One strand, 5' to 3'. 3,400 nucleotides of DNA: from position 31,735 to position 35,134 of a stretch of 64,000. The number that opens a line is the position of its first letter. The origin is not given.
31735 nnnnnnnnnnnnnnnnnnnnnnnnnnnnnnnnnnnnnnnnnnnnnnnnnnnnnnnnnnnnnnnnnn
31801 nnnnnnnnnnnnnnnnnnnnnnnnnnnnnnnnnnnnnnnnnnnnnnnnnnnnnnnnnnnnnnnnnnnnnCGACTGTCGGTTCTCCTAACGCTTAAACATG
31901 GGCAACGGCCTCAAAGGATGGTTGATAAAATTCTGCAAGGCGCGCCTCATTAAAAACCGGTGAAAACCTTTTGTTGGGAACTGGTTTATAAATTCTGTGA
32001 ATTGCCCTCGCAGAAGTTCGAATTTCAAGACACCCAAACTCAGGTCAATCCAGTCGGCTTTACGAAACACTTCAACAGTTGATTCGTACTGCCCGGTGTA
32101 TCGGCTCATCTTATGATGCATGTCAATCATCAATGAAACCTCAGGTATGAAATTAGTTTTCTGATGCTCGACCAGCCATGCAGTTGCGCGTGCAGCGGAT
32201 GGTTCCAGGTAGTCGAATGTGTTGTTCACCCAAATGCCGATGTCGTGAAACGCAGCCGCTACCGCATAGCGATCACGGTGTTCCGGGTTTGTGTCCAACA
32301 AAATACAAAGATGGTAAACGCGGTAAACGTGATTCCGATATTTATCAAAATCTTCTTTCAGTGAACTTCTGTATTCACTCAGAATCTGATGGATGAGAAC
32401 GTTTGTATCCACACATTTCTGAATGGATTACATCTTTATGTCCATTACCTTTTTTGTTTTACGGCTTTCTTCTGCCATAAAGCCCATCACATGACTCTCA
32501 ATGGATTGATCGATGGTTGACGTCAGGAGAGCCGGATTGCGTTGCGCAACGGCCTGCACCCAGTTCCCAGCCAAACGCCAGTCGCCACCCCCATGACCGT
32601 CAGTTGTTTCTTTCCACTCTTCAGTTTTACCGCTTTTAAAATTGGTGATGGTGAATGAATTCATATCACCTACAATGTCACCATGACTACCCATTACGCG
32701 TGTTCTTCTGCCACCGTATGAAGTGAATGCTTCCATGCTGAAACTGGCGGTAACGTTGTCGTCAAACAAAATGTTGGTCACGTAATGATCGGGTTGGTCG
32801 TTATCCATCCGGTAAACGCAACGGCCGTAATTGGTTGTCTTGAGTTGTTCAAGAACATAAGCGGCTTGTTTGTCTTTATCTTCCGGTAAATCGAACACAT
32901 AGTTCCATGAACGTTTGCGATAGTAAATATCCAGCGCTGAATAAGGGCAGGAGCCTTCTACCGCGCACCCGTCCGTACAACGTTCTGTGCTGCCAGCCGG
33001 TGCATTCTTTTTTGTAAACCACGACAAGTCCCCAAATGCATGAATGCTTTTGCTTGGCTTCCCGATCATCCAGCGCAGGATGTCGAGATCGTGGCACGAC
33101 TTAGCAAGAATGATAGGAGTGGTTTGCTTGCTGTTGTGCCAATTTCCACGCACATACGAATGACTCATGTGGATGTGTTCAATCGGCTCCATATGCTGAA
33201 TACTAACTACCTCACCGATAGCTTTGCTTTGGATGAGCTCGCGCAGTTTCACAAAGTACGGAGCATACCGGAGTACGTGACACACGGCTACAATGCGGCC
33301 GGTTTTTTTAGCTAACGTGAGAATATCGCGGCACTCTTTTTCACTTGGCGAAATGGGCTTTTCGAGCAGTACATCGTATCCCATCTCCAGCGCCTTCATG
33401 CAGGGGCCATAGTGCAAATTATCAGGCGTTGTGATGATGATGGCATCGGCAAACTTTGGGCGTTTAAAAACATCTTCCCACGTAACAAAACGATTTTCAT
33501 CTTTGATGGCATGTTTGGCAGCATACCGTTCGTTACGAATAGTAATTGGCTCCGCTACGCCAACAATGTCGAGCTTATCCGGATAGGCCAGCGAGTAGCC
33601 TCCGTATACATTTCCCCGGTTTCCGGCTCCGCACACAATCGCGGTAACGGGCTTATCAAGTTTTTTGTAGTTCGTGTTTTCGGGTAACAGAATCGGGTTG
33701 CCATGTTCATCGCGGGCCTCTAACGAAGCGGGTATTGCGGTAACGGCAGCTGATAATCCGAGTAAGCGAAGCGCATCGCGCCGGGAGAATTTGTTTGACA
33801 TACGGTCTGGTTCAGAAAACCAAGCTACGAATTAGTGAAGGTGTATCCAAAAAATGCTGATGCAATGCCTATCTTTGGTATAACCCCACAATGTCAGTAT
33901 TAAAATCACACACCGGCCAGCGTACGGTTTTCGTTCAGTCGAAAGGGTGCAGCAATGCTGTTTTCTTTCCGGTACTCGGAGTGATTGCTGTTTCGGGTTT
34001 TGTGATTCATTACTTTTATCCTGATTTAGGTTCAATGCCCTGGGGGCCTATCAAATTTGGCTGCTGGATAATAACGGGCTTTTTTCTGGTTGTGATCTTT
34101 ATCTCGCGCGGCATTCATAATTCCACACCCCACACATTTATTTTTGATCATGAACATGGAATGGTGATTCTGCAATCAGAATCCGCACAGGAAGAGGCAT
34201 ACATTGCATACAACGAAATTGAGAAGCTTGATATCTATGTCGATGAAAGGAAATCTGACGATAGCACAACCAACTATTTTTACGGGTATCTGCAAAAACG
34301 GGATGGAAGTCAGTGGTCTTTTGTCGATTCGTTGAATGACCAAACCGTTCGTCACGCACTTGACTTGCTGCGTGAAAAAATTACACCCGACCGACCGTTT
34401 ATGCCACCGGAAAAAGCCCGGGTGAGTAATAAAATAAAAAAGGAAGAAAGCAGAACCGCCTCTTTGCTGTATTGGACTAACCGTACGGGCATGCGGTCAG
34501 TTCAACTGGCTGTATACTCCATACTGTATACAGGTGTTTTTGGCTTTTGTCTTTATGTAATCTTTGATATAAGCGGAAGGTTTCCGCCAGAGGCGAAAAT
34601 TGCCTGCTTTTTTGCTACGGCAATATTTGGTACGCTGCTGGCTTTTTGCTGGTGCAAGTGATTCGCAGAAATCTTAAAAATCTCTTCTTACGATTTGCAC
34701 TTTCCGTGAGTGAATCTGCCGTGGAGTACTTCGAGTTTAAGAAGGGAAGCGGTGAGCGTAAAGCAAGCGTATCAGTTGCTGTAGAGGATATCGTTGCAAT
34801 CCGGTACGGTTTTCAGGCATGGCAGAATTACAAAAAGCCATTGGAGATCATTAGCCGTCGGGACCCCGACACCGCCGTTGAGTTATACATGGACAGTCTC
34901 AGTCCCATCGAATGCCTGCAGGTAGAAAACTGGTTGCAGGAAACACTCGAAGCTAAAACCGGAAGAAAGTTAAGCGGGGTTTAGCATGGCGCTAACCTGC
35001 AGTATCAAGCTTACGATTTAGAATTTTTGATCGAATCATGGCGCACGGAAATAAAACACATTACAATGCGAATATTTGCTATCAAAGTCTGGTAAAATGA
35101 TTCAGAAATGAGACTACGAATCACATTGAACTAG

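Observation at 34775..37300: A 210-bp direct duplication of a gene's 3' end brackets a single orphan HExxH lipoprotein gene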

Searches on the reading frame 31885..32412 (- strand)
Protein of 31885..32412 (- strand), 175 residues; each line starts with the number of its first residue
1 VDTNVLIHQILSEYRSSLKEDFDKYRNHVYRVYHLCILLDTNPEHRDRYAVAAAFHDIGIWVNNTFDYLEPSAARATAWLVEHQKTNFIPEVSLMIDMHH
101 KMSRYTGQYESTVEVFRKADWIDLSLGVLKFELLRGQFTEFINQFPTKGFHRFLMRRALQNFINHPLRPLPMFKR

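Call 5: search_protein_families(library=pfam, proteins=[window:31885-32412:-], max_evalue=0.01)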
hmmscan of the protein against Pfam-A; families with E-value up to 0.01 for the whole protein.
window:31885-32412:- (175 aa): 1 family
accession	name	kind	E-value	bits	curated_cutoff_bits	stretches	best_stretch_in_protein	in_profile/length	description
PF01966.28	HD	-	0.00011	22.8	22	1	27-123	3-114/116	HD domain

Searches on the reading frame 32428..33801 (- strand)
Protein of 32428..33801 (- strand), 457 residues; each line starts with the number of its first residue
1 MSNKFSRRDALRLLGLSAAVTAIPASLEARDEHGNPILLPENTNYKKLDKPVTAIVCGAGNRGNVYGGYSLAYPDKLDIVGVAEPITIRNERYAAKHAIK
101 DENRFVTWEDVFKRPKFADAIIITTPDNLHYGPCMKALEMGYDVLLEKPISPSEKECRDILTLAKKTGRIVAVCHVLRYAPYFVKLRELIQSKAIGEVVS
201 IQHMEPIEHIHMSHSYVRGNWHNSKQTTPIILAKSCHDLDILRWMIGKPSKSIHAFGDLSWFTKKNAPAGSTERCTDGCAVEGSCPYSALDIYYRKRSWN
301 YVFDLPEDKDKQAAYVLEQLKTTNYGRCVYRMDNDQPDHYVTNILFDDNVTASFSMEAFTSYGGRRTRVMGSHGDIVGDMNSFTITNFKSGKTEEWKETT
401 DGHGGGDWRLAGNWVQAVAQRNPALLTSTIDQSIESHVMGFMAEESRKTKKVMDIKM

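Call 5: search_protein_families(library=pfam, proteins=[window:32428-33801:-], max_evalue=0.01)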
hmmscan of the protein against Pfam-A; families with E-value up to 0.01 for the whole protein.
window:32428-33801:- (457 aa): 3 families
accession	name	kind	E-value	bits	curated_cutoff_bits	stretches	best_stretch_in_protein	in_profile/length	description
PF01408.29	GFO_IDH_MocA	-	9.2e-18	65.5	24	1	55-174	4-119/120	Oxidoreductase family, NAD-binding Rossmann fold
PF22725.1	GFO_IDH_MocA_C3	-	2.6e-11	44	27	1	183-258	1-73/124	GFO/IDH/MocA C-terminal domain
PF02894.22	GFO_IDH_MocA_C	-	1.6e-08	35.1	22.9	1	187-453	1-216/218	Oxidoreductase family, C-terminal alpha/beta domain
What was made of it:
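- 32428..33801 (-): GFO/IDH/MocA oxidoreductase. This is the conserved left flank of the strain-variable hot spot. Pfam hit (call 5).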

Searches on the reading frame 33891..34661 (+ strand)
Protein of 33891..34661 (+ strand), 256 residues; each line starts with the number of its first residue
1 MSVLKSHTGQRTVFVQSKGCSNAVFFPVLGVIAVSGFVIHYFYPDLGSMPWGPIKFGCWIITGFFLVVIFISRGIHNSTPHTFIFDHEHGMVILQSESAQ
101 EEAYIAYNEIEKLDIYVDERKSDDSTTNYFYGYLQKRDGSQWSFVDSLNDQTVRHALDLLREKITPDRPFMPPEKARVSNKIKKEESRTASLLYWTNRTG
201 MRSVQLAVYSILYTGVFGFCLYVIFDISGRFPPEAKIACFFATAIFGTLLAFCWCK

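Call 5: search_protein_families(library=pfam, proteins=[window:33891-34661:+], max_evalue=0.01)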
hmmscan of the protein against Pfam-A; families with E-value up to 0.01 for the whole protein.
window:33891-34661:+ (256 aa): 1 family
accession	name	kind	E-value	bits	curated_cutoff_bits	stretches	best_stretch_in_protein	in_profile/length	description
PF22865.1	MgtS-like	-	0.0081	16.5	27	0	24-42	7-25/31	Small protein MgtS-like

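Call 30: find_encoding_contigs(protein=window:33891-34661:+, flank=10000, max_places=8)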
Protein window:33891-34661:+ (256 aa): 19 contigs read that carry it; 8 places shown.
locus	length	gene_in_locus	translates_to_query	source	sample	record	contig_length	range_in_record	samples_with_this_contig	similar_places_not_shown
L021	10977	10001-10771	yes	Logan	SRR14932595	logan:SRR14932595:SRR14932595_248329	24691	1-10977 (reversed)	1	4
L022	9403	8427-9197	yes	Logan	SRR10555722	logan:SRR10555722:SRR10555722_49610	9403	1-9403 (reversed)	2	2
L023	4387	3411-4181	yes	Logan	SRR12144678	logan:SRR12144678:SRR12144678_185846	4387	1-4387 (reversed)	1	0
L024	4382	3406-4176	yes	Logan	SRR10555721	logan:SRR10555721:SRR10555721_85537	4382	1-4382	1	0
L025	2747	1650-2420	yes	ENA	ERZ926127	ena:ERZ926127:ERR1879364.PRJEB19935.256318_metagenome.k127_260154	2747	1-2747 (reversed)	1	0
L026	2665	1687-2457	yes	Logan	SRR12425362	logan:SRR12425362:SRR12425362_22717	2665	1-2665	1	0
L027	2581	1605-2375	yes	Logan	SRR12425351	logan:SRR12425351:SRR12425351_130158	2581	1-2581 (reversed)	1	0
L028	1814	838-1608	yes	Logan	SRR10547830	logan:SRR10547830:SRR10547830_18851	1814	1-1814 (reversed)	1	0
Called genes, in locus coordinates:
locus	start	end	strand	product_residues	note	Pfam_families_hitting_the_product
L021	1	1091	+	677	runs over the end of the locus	PF01590:GAF (weak), PF13185:GAF_2 (weak), PF07228:SpoIIE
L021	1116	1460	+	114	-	PF01740:STAS, PF13466:STAS_2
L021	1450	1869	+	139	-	PF13581:HATPase_c_2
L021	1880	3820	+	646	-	PF13616:Rotamase_3, PF00639:Rotamase, PF13616:Rotamase_3, PF00639:Rotamase, PF13145:Rotamase_2 (weak)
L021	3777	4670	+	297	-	-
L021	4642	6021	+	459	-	PF13624:SurA_N_3 (weak), PF09312:SurA_N (weak), PF13145:Rotamase_2, PF13616:Rotamase_3, PF00639:Rotamase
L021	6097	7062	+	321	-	PF20030:bpMoxR, PF00004:AAA (weak), PF07726:AAA_3, PF07728:AAA_5, PF17863:AAA_lid_2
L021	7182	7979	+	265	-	-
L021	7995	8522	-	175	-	-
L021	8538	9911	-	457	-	PF01408:GFO_IDH_MocA, PF22725:GFO_IDH_MocA_C3 (weak), PF02894:GFO_IDH_MocA_C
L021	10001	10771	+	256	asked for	-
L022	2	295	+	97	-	?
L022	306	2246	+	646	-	PF13616:Rotamase_3, PF00639:Rotamase, PF13616:Rotamase_3, PF00639:Rotamase, PF13145:Rotamase_2 (weak)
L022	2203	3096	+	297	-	-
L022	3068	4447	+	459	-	PF13624:SurA_N_3 (weak), PF09312:SurA_N (weak), PF13145:Rotamase_2, PF13616:Rotamase_3, PF00639:Rotamase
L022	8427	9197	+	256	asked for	-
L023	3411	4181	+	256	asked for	-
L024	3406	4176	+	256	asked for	-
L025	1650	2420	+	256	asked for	-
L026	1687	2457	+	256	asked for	-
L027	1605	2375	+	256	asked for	-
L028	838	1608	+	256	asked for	-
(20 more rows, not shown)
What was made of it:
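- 33891..34984 (+): geneX, a 364-aa membrane protein with two TM-hairpin plus PH-like modules. Here it is split by a 1-nt deletion near 34640 into ORFs 33891-34661 and 34646-34984. The frameshifted ORF is on 19 contigs (call 30).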

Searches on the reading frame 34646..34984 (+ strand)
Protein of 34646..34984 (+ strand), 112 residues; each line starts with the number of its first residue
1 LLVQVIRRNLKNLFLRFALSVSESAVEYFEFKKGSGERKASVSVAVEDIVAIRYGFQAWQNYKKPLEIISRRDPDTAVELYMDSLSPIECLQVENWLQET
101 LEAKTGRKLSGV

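Call 5: search_protein_families(library=pfam, proteins=[window:34646-34984:+], max_evalue=0.01)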
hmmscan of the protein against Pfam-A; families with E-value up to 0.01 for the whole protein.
window:34646-34984:+ (112 aa): 0 families

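Call 69: find_encoding_contigs(protein=window:34658-34984:+, flank=4000, max_places=10)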
Protein window:34658-34984:+ (108 aa): 5 contigs read that carry it; 5 places shown.
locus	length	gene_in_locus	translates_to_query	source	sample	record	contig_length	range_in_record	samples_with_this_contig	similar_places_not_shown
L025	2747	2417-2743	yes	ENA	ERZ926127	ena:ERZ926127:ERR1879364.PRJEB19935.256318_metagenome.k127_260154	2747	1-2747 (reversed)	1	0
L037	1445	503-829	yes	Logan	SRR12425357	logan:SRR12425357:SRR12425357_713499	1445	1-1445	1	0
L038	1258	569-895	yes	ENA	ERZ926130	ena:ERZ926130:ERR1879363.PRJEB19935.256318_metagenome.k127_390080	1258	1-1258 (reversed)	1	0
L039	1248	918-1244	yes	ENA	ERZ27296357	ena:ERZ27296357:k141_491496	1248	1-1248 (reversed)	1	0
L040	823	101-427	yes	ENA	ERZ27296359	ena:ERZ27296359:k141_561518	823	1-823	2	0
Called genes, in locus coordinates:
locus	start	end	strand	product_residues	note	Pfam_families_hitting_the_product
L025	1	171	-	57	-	?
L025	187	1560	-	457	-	PF01408:GFO_IDH_MocA, PF22725:GFO_IDH_MocA_C3 (weak), PF02894:GFO_IDH_MocA_C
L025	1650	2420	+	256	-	-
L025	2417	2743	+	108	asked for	-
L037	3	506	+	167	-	?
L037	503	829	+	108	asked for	-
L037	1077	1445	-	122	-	?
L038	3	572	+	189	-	?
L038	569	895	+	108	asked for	-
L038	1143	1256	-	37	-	?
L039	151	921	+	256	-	-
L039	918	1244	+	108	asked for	-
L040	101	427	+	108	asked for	-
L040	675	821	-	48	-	?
